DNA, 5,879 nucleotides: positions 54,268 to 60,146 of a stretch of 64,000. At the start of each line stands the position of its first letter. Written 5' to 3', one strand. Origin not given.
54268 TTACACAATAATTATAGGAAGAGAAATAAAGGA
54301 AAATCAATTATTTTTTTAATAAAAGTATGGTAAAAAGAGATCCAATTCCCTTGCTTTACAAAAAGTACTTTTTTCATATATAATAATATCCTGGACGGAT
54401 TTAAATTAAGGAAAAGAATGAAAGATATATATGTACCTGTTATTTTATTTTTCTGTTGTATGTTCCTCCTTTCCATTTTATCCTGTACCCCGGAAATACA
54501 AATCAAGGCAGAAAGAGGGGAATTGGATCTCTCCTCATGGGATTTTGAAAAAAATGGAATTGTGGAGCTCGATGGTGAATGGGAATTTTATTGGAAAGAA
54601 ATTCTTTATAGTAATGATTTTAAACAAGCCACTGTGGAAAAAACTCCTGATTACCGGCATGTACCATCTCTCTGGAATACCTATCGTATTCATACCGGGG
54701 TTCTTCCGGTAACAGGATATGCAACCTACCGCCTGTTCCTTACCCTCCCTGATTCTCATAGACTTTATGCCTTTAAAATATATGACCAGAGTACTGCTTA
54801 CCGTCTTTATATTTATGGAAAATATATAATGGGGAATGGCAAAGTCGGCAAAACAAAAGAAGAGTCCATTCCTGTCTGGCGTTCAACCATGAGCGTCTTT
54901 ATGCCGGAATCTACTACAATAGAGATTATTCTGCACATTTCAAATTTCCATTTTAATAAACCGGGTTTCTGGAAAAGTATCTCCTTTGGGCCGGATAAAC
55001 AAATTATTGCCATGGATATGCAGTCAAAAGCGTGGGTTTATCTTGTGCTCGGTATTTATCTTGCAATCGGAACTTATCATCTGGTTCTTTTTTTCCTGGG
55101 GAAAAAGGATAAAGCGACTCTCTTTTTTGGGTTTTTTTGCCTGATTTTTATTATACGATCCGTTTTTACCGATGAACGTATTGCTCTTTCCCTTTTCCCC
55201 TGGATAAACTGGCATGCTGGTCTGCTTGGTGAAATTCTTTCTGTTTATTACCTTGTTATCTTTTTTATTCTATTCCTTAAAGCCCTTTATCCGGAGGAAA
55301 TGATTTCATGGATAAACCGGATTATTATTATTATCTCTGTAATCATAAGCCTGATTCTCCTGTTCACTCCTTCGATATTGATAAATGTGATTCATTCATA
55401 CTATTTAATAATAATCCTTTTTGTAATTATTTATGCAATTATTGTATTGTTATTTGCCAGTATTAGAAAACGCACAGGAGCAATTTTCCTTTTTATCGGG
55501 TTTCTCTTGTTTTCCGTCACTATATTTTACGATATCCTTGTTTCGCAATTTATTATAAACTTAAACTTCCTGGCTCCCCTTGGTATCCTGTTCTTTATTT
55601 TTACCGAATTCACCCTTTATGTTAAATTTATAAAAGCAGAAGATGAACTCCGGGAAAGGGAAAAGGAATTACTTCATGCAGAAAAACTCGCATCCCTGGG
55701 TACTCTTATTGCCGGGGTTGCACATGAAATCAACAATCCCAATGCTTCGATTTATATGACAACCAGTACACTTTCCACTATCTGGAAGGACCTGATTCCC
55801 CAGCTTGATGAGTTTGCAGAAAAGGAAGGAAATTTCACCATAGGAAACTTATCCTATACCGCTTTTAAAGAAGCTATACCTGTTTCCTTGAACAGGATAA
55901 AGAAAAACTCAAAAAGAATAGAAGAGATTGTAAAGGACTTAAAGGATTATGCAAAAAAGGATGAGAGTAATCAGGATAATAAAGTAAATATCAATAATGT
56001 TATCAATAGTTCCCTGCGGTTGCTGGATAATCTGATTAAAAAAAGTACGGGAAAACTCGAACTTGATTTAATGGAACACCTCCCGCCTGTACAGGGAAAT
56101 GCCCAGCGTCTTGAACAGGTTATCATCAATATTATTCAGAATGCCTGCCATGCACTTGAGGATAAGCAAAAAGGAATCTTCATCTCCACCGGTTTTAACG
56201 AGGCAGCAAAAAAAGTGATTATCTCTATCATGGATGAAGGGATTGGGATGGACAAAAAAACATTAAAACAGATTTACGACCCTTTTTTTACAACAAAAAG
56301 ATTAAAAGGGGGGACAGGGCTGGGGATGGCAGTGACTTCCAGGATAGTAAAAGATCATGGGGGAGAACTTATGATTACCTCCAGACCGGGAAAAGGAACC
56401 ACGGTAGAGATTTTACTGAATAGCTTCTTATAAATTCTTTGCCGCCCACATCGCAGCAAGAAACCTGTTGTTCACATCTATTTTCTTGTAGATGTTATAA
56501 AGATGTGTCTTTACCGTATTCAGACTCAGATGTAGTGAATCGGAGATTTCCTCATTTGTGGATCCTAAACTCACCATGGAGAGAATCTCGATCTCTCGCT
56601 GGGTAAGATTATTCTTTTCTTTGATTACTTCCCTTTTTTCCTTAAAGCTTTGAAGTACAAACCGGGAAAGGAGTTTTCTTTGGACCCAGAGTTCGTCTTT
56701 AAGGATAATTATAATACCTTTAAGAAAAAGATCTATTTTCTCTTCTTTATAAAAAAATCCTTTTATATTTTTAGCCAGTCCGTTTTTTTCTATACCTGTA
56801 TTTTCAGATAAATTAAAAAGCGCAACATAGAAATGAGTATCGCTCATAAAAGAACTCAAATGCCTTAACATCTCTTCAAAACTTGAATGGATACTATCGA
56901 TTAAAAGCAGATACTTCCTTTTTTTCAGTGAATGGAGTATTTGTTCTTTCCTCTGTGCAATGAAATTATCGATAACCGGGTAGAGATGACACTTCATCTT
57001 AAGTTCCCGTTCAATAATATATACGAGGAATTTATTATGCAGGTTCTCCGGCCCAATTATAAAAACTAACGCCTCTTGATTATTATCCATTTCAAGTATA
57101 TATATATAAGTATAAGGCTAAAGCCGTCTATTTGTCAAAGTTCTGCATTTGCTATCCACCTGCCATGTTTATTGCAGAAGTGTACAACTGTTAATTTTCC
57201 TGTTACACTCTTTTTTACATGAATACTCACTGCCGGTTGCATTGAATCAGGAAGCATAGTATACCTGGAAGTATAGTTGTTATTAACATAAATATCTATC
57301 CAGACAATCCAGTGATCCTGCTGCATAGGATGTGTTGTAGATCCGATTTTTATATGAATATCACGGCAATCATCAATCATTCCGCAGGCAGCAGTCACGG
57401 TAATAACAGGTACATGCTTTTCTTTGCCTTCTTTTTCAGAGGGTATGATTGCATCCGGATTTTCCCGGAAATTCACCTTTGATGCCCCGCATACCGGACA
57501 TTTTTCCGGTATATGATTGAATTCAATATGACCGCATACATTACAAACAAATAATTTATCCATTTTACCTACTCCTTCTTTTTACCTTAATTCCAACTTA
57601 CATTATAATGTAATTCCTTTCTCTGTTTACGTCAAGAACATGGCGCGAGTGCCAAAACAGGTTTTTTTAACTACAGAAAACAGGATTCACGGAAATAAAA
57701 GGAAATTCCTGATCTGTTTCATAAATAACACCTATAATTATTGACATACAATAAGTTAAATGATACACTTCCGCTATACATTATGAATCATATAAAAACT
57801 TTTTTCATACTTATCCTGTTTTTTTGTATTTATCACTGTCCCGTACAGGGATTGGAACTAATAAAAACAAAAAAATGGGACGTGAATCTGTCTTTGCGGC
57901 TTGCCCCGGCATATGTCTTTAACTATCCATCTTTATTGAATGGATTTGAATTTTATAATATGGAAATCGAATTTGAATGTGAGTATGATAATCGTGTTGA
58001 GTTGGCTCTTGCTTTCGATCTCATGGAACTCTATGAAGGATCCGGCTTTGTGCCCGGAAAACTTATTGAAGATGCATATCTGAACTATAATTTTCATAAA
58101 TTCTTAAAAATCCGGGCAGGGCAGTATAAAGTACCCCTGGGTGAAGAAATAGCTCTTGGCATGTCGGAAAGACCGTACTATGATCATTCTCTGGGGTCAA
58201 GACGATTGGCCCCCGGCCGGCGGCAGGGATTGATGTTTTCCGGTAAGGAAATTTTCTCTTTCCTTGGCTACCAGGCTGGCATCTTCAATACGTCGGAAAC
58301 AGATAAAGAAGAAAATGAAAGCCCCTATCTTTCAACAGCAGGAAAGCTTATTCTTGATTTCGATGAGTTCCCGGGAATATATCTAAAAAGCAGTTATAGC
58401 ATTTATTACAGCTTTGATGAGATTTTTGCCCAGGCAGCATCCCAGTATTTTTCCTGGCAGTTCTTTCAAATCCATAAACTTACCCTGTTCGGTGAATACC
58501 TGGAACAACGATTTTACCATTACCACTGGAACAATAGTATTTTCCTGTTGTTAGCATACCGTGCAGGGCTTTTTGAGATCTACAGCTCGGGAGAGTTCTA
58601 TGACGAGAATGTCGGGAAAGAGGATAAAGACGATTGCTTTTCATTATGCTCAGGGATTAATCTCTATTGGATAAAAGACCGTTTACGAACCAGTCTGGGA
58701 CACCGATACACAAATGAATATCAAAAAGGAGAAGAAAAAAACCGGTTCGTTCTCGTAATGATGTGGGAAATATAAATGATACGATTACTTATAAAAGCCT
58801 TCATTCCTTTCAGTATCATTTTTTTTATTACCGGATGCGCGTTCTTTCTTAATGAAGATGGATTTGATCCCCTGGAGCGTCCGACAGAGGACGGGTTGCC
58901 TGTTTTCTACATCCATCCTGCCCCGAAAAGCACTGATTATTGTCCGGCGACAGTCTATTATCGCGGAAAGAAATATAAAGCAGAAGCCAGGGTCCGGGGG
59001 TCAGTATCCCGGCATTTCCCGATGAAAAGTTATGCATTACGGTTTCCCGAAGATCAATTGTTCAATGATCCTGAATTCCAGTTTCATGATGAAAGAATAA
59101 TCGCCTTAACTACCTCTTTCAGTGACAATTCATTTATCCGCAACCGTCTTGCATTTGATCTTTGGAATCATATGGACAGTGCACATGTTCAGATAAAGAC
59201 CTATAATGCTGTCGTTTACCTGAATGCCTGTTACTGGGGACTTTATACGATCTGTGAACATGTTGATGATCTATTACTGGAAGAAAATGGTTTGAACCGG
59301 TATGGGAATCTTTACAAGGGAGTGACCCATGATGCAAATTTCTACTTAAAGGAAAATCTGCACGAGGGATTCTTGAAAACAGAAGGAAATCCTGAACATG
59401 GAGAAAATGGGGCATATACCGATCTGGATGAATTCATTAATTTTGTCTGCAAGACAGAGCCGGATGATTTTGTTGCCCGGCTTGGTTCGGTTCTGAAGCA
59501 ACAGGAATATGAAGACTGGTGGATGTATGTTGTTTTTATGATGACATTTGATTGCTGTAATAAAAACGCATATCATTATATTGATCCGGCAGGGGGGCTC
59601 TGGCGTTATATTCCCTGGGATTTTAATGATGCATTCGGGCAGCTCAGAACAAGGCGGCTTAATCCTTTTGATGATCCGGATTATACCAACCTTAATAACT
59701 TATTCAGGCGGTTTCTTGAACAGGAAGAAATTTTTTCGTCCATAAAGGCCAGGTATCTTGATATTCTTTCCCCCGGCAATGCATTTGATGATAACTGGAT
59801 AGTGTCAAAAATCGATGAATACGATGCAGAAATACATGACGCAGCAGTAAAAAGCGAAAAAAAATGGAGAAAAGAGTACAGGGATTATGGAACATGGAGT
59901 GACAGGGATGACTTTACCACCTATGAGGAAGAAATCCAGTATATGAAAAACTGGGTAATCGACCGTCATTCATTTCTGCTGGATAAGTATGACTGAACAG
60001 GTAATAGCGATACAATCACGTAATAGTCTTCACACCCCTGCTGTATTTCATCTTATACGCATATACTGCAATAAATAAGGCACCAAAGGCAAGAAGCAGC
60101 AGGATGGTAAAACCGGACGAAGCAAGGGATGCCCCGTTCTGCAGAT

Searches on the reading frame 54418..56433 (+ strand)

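Call 76: search_protein_families(library=pfam, proteins=[window:54418-56433:+], max_evalue=0.00001)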
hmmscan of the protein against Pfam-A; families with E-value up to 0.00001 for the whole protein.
window:54418-56433:+ (671 aa): 3 families
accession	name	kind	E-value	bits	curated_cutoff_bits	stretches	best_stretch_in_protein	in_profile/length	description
PF02518.31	HATPase_c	-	7.3e-22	78.3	26.4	1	561-667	2-107/111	Histidine kinase-, DNA gyrase B-, and HSP90-like ATPase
PF07695.17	7TMR-DISM_7TM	-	2.2e-18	67.4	29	1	206-395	4-196/205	7TM diverse intracellular signalling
PF00512.31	HisKA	-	1.7e-08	34.9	26.9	0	427-465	2-38/66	His Kinase A (phospho-acceptor) domain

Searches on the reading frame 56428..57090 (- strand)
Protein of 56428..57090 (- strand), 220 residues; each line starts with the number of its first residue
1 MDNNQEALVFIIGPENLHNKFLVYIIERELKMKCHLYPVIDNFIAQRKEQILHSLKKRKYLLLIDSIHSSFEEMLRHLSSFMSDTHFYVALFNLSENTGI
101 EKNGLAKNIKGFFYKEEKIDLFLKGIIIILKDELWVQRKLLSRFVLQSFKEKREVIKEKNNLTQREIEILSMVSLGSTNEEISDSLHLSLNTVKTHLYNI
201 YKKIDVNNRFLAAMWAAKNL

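Call 76: search_protein_families(library=pfam, proteins=[window:56428-57090:-], max_evalue=0.00001)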
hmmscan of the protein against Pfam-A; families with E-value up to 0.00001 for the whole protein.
window:56428-57090:- (220 aa): 1 family
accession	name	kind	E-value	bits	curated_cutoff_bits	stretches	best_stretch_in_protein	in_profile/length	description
PF00196.25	GerE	-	4.1e-18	65.2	23.5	1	161-216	2-57/57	Bacterial regulatory proteins, luxR family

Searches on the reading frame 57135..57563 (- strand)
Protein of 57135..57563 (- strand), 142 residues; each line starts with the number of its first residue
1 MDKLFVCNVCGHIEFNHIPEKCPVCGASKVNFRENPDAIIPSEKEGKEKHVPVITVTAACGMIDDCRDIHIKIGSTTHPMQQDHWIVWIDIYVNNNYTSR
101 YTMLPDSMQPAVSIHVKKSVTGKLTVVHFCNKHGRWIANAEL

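Call 76: search_protein_families(library=pfam, proteins=[window:57135-57563:-], max_evalue=0.00001)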
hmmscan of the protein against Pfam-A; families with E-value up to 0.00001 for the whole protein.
window:57135-57563:- (142 aa): 2 families
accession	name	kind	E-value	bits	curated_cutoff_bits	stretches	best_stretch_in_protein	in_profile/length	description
PF01880.24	Desulfoferrodox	-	8.7e-21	74.8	22.2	1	44-137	3-96/98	Desulfoferrodoxin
PF21349.2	RUBY_RBDX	-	1.2e-09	37.8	26.5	1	5-32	1-29/30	Rubrerythrin, rubredoxin-like domain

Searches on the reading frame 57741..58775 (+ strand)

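Call 76: search_protein_families(library=pfam, proteins=[window:57741-58775:+], max_evalue=0.00001)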
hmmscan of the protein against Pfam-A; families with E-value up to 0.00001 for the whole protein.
window:57741-58775:+ (344 aa): 1 family
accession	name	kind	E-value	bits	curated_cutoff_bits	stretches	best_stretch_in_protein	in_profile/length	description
PF07396.17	Porin_O_P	-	2.2e-06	27.6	20.9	1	68-191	26-152/370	Phosphate-selective porin O and P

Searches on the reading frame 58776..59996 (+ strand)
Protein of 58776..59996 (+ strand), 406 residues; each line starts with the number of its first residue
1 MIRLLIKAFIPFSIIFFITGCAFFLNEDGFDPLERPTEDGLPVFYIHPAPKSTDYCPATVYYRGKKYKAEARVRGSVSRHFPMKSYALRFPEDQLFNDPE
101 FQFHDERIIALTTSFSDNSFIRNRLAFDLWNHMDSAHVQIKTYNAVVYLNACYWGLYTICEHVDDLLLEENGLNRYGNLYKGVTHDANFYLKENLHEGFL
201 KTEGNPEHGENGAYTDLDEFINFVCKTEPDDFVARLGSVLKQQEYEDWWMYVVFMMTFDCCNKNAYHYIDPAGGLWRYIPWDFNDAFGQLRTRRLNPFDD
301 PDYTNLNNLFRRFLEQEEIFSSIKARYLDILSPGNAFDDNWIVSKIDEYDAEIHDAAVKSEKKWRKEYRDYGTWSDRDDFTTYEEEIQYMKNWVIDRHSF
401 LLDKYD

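Call 76: search_protein_families(library=pfam, proteins=[window:58776-59996:+], max_evalue=0.00001)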
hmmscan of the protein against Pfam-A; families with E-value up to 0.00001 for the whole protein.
window:58776-59996:+ (406 aa): 1 family
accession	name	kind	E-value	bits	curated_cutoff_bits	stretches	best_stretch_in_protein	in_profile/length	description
PF08757.17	CotH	-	4.1e-49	168.3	23.8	1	72-401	2-322/322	CotH kinase protein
